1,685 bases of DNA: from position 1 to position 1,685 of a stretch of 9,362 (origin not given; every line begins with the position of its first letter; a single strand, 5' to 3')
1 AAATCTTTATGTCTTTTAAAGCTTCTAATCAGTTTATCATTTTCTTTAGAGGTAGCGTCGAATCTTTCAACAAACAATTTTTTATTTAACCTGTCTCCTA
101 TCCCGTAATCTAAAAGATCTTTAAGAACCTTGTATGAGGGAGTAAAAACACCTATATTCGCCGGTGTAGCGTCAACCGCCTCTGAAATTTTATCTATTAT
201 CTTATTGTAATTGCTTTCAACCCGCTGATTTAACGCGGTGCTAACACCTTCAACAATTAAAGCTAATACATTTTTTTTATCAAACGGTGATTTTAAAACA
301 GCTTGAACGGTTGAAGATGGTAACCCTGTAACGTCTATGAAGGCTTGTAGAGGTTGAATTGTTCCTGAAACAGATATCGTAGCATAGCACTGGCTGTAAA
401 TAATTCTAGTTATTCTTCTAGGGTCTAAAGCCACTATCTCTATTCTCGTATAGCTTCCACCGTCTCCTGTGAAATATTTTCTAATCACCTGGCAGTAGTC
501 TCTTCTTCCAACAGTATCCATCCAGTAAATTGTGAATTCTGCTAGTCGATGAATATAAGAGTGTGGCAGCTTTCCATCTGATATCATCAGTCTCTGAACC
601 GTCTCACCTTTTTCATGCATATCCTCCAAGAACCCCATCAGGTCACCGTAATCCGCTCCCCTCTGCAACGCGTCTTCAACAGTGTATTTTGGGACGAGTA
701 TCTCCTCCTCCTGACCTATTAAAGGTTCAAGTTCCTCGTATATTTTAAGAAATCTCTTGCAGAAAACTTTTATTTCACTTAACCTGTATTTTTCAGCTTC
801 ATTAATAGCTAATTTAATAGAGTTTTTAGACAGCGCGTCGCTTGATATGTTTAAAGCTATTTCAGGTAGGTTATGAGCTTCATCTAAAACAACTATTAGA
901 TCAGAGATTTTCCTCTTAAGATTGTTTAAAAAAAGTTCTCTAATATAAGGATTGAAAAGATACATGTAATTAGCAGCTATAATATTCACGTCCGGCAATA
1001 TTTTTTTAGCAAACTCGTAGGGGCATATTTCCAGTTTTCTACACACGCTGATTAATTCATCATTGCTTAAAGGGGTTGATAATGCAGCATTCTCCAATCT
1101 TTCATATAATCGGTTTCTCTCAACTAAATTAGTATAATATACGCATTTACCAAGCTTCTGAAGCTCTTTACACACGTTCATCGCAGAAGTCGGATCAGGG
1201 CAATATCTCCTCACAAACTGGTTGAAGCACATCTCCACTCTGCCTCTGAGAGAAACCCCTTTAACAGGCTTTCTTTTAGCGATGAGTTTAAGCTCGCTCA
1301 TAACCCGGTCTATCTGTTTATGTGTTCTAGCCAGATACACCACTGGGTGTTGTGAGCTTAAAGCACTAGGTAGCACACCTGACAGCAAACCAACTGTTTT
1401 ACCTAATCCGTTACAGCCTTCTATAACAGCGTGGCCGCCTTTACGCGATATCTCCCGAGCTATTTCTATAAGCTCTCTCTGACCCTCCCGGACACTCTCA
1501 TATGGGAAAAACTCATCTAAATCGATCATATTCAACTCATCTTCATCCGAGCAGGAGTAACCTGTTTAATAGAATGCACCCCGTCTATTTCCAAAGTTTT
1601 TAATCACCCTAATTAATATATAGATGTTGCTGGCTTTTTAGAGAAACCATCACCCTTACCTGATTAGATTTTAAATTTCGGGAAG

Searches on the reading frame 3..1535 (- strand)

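Call 10: search_protein_families(library=pfam, proteins=[window:3-1535:-], max_evalue=0.01)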
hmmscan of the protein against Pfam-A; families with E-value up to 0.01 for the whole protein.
window:3-1535:- (511 aa): 4 families
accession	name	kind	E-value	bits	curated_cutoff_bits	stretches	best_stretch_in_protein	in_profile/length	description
PF06733.21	DEAD_2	-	7.3e-32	110.8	21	1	67-239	1-171/172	DEAD_2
PF06777.17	HBB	-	1.4e-22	80.7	30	1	244-434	2-187/190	Helical and beta-bridge domain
PF13307.12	Helicase_C_2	-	0.0058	17.1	25.3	1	451-508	2-58/170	Helicase C-terminal domain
PF04851.21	ResIII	-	0.008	16.5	22.5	0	15-89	4-80/164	Type III restriction enzyme, res subunit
